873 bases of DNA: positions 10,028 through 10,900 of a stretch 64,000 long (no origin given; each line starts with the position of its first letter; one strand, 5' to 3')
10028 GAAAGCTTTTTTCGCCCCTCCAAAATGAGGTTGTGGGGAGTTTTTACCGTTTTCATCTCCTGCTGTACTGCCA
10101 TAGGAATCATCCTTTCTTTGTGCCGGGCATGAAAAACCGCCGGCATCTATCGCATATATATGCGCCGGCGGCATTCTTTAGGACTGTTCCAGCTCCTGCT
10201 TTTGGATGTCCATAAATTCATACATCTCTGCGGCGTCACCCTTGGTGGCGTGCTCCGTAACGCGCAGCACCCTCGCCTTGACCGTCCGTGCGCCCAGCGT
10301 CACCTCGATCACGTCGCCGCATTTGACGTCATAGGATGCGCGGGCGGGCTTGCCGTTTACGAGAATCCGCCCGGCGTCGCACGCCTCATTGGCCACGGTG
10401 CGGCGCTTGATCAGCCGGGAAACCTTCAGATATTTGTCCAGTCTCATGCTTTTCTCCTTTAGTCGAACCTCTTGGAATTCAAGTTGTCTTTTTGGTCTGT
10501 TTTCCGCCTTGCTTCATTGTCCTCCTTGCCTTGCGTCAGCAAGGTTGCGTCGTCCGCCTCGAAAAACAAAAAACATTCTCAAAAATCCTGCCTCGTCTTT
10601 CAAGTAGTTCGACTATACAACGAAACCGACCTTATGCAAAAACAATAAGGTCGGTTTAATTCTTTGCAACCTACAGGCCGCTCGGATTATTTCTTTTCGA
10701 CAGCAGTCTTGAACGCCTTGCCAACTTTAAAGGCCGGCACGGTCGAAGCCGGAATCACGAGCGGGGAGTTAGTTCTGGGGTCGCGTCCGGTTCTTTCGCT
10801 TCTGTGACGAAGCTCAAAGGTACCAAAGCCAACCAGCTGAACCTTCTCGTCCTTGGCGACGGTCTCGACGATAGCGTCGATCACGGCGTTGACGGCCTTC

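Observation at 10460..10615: Conserved ~150-nt structured intergenic element, copy A: it forms the 5' leader of the rqcP(yabO)-yabP-yabQ operon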

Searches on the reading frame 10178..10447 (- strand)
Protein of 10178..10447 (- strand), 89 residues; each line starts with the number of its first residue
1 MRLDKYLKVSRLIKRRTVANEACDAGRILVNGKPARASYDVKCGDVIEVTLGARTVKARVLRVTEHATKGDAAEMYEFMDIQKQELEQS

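Call 17: find_encoding_contigs(protein=window:10178-10447:-, flank=3000, max_places=10)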
Protein window:10178-10447:- (89 aa): 2 contigs read that carry it; 1 place shown.
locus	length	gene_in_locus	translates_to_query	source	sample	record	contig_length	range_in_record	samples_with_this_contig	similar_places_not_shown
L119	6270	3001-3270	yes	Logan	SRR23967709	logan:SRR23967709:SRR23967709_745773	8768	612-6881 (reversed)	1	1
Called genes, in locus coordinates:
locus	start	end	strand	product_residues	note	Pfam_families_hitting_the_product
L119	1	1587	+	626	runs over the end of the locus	PF01943:Polysacc_synt, PF01554:MatE, PF13440:Polysacc_synt_3 (weak), PF03023:MurJ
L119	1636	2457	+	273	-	PF01503:PRA-PH (faint), PF03819:MazG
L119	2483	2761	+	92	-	PF00216:Bac_DNA_binding, PF18291:HU-HIG (weak)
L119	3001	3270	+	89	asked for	PF01479:S4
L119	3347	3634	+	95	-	PF07873:YabP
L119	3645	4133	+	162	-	PF09578:Spore_YabQ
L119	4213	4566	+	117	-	PF04977:DivIC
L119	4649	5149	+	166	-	PF00575:S1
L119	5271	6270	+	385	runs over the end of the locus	PF07969:Amidohydro_3 (weak), PF01979:Amidohydro_1, PF07969:Amidohydro_3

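Call 18: find_homologous_proteins(query=window:10178-10447:-, max_evalue=1e-10)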
Query window:10178-10447:- (89 aa): 7990 proteins with E <= 1e-10 among 8000 candidates; the best 120 are listed.
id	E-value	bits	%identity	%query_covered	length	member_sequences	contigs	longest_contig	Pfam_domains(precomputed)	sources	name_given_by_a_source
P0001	6.3e-50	184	100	100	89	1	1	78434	PF01479.31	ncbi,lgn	-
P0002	3.9e-36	140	85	89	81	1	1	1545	PF01479.31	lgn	-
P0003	1.1e-35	139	85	89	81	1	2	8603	PF01479.31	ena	-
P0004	3.6e-35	137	83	90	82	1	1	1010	PF01479.31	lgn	-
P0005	4.3e-35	137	84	90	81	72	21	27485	PF01479.31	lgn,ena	-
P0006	1.2e-34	136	81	89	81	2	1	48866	PF01479.31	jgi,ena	-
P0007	8.8e-34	133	82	89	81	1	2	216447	PF01479.31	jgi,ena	-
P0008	4.9e-33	131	81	89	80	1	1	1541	PF01479.31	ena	-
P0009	8.5e-33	130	77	91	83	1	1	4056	PF01479.31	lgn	-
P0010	1.5e-32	129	75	89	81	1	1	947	PF01479.31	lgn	-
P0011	1.6e-32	129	78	89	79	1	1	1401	PF01479.31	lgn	-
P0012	1.7e-32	129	80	89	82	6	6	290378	PF01479.31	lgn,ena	-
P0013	3.0e-32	128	75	89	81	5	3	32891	PF01479.31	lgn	-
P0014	3.2e-32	128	73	92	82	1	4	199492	PF01479.31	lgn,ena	-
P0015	3.4e-32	128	80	90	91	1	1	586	PF01479.31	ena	-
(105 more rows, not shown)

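Call 19: find_encoding_contigs(protein=P0005, flank=10000, max_places=4)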
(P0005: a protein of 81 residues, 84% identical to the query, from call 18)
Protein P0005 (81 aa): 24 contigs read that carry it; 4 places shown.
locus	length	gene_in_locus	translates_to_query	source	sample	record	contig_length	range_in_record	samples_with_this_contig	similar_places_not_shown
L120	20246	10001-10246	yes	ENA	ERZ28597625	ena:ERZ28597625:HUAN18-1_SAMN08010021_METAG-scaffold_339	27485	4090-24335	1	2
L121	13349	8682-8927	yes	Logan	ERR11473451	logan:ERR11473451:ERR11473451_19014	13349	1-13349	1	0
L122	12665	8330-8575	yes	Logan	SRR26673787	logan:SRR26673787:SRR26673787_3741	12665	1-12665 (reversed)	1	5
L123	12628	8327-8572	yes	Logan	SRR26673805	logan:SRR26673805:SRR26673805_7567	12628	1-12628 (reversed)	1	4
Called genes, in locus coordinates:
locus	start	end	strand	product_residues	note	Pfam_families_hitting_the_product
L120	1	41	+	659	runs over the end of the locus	PF02518:HATPase_c, PF00204:DNA_gyraseB, PF01751:Toprim, PF00986:DNA_gyraseB_C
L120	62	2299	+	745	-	PF00521:DNA_topoisoIV, PF03989:DNA_gyraseA_C (faint)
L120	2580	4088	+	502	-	PF00474:SSF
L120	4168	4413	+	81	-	PF03840:SecG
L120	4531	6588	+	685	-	PF08206:OB_RNB (weak), PF17876:CSD2 (faint), PF00773:RNB, PF00575:S1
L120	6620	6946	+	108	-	-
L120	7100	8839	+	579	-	PF01943:Polysacc_synt, PF01554:MatE (weak)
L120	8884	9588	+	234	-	PF03819:MazG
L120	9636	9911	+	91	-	PF00216:Bac_DNA_binding, PF18291:HU-HIG (weak)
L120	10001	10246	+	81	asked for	PF01479:S4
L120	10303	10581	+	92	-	PF07873:YabP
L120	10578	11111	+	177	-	PF09578:Spore_YabQ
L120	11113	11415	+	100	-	PF04977:DivIC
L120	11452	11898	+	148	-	PF00575:S1, PF23459:S1_RRP5 (weak)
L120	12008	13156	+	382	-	PF07969:Amidohydro_3 (weak), PF01979:Amidohydro_1, PF07969:Amidohydro_3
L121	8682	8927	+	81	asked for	PF01479:S4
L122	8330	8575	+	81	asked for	PF01479:S4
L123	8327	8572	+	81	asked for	PF01479:S4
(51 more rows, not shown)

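Call 20: find_encoding_contigs(protein=P0007, flank=10000, max_places=2)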
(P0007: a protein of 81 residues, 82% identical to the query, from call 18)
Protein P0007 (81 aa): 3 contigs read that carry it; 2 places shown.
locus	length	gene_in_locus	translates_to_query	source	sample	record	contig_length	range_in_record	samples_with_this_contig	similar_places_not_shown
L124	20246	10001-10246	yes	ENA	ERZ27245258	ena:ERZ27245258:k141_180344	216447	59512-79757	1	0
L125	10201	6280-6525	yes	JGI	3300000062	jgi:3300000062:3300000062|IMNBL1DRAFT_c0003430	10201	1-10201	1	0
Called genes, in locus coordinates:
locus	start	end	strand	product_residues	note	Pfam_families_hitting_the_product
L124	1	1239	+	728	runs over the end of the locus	PF13328:HD_4, PF01966:HD, PF04607:RelA_SpoT, PF02824:TGS, PF19296:RelA_AH, PF28438:RelA_RIS, PF01842:ACT (faint), PF13291:ACT_4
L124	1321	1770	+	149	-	PF02580:Tyr_Deacylase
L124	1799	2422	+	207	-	PF00753:Lactamase_B, PF23023:Anti-Pycsar_Apyc1 (weak), PF12706:Lactamase_B_2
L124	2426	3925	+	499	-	PF04055:Radical_SAM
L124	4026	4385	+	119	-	PF13240:Zn_Ribbon_1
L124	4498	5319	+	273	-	PF01048:PNP_UDP_1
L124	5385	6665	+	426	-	PF01979:Amidohydro_1, PF07969:Amidohydro_3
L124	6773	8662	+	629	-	PF01943:Polysacc_synt, PF13440:Polysacc_synt_3 (faint), PF03023:MurJ, PF01554:MatE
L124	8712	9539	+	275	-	PF01503:PRA-PH (faint), PF03819:MazG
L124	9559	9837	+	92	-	PF00216:Bac_DNA_binding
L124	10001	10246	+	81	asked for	PF01479:S4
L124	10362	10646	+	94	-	PF07873:YabP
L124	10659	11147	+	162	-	PF09578:Spore_YabQ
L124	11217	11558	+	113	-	PF04977:DivIC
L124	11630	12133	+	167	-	PF00575:S1, PF23459:S1_RRP5 (weak)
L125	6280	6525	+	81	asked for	PF01479:S4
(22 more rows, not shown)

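Call 21: find_encoding_contigs(protein=P0006, flank=10000, max_places=2)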
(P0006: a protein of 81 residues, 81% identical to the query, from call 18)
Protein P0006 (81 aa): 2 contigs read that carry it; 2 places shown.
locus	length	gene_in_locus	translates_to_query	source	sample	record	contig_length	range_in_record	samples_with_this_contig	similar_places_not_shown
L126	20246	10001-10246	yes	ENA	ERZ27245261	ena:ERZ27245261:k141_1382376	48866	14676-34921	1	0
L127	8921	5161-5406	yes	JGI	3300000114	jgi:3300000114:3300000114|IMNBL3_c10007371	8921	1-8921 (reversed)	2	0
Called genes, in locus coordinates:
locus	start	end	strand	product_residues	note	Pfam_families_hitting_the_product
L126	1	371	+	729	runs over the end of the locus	PF13328:HD_4, PF01966:HD, PF04607:RelA_SpoT, PF02824:TGS, PF19296:RelA_AH, PF28438:RelA_RIS, PF01842:ACT (weak), PF13291:ACT_4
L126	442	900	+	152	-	PF02580:Tyr_Deacylase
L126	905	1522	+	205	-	PF00753:Lactamase_B, PF12706:Lactamase_B_2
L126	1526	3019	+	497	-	PF04055:Radical_SAM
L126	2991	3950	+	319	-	PF00485:PRK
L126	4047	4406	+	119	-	PF13240:Zn_Ribbon_1 (weak)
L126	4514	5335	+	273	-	PF01048:PNP_UDP_1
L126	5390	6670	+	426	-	PF01979:Amidohydro_1, PF07969:Amidohydro_3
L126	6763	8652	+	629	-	PF01943:Polysacc_synt, PF13440:Polysacc_synt_3 (faint), PF03023:MurJ, PF01554:MatE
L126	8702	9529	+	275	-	PF01503:PRA-PH (faint), PF03819:MazG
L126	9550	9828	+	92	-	PF00216:Bac_DNA_binding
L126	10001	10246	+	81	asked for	PF01479:S4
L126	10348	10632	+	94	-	PF07873:YabP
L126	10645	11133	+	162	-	PF09578:Spore_YabQ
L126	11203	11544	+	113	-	PF04977:DivIC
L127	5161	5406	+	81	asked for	PF01479:S4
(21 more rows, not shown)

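Call 22: find_encoding_contigs(protein=P0012, flank=10000, max_places=2)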
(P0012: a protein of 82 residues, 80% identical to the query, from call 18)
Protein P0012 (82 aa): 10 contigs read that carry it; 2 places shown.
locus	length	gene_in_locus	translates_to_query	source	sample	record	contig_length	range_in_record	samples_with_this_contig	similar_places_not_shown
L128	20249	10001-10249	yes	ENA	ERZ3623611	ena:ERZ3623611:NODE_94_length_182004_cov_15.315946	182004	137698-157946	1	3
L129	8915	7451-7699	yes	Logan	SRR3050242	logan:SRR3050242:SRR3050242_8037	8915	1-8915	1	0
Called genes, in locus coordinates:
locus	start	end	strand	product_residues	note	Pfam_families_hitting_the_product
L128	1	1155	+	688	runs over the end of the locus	PF01368:DHH, PF02272:DHHA1, PF17768:RecJ_OB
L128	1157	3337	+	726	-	PF13328:HD_4, PF01966:HD, PF04607:RelA_SpoT, PF02824:TGS, PF19296:RelA_AH, PF28438:RelA_RIS, PF13291:ACT_4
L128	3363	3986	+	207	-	PF00753:Lactamase_B, PF12706:Lactamase_B_2 (weak)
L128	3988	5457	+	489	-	PF04055:Radical_SAM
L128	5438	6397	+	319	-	PF00485:PRK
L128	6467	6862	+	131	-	PF13248:Zn_ribbon_3 (weak), PF13240:Zn_Ribbon_1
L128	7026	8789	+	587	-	PF01943:Polysacc_synt, PF03023:MurJ, PF01554:MatE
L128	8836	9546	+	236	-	PF03819:MazG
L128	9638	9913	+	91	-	PF00216:Bac_DNA_binding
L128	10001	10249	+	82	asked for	PF01479:S4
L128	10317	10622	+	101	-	PF07873:YabP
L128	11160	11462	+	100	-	PF04977:DivIC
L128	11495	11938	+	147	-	PF00575:S1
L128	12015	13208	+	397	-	PF01979:Amidohydro_1, PF07969:Amidohydro_3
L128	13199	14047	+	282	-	PF05681:Fumerase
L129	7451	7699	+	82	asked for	PF01479:S4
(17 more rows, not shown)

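Call 67: find_encoding_contigs(protein=P0003, flank=10000, max_places=4)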
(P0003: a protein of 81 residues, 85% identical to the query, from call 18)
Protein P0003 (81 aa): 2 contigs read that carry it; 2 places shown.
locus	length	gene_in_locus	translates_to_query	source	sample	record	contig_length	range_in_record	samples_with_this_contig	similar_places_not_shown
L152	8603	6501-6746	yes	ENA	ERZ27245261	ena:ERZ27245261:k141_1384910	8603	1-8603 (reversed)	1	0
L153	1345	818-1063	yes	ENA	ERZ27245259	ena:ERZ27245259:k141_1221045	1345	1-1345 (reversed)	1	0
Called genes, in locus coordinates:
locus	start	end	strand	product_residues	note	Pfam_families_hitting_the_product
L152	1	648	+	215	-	?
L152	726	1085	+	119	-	PF13240:Zn_Ribbon_1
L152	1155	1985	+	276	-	PF01048:PNP_UDP_1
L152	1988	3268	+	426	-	PF01979:Amidohydro_1, PF07969:Amidohydro_3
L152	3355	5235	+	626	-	PF01943:Polysacc_synt, PF13440:Polysacc_synt_3 (faint), PF03023:MurJ, PF01554:MatE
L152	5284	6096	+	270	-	PF01503:PRA-PH (faint), PF03819:MazG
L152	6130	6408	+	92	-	PF00216:Bac_DNA_binding, PF18291:HU-HIG (weak)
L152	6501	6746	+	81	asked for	PF01479:S4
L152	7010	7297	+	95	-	PF07873:YabP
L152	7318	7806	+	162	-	PF09578:Spore_YabQ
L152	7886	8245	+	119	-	PF04977:DivIC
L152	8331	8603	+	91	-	?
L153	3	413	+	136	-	?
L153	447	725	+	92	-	PF00216:Bac_DNA_binding, PF18291:HU-HIG (weak)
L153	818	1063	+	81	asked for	PF01479:S4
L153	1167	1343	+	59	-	?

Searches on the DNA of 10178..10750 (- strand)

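Call 5: search_rna_families(source=window, start=10350, end=10750, threshold=evalue, max_evalue=10, show_alignments=3)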
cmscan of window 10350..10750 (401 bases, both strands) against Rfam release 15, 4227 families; matches with E-value up to 10: 3.
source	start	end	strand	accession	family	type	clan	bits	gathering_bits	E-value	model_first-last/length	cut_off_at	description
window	10620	10737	-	RF00515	PyrR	Cis-reg;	-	21.6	54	0.95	1-115/115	no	PyrR binding site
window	10614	10670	-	RF00729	mir-278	Gene; miRNA;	-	14.1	55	2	1-75/75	no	mir-278 microRNA precursor family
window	10621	10693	-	RF01472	rli40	Gene; sRNA;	-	12.6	100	0.78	1-263/263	no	Listeria sRNA rli40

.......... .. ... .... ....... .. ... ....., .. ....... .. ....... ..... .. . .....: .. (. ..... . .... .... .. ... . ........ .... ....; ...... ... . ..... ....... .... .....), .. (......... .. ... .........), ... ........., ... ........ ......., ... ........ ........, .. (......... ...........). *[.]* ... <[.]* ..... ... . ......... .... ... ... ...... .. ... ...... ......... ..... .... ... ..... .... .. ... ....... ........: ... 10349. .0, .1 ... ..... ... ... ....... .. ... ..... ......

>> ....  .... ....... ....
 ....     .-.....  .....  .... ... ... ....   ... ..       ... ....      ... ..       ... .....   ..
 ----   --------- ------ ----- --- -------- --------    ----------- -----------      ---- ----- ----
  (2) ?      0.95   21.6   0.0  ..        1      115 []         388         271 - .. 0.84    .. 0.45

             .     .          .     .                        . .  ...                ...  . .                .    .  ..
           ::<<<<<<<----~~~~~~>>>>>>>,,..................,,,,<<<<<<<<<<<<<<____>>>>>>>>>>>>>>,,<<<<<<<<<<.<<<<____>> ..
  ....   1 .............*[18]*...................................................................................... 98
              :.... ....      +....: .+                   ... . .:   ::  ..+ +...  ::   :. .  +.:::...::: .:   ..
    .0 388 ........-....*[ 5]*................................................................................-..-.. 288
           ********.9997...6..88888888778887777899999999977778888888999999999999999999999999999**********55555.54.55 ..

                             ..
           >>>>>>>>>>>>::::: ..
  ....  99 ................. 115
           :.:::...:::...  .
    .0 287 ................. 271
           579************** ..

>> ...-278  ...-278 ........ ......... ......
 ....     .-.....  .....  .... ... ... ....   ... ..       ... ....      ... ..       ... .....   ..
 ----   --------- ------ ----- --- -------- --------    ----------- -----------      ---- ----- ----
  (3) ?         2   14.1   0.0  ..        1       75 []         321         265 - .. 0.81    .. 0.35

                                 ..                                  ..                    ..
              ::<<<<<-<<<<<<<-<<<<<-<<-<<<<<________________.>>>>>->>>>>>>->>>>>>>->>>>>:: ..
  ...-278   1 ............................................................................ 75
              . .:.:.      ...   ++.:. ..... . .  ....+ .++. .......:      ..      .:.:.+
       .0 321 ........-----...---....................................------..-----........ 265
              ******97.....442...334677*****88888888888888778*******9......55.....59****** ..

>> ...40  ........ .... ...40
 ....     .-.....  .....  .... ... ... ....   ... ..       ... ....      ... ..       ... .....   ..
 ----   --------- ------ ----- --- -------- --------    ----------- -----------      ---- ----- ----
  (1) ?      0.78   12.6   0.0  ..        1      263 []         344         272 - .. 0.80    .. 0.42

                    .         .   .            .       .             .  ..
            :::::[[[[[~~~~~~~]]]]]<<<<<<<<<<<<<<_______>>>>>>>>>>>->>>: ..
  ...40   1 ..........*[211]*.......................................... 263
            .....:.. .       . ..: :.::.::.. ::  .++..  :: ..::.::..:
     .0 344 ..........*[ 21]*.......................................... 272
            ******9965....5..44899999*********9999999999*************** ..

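Call 25: search_dna_similar(query=window:10455-10625:-, collection=plasmids, mode=distant, max_evalue=0.01)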
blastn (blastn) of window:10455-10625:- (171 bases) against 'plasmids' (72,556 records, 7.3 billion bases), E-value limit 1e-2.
No match.

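Call 26: search_dna_similar(query=window:10455-10625:-, collection=phages, mode=distant, max_evalue=0.01)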
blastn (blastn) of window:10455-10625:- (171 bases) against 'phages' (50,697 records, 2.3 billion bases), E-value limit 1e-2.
No match.

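Call 76: search_dna_similar(query=L152:6824-6985:+, collection=plasmids, mode=distant, max_evalue=0.01)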
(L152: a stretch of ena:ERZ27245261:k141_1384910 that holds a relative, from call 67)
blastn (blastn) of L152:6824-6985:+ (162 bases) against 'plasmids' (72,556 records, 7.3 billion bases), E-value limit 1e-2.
No match.

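Call 77: search_dna_similar(query=L152:6824-6985:+, collection=phages, mode=distant, max_evalue=0.01)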
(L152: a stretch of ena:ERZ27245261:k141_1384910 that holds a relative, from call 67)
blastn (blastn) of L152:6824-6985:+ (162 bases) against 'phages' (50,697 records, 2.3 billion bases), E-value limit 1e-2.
No match.

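Call 80: search_rna_families(source=L152, start=6780, end=7020, threshold=evalue, max_evalue=10)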
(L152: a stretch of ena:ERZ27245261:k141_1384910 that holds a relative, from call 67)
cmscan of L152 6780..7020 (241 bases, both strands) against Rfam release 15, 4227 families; matches with E-value up to 10: 2.
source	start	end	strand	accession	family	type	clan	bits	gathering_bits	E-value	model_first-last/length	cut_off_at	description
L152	6950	7020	+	RF01389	isrF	Gene; sRNA;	-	13.2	40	0.078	1-77/292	3'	isrF Hfq binding RNA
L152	6880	6917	+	RF03001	leuA-Halobacteria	Cis-reg;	-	12.2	47.9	3.3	1-53/53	no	leuA-Halobacteria RNA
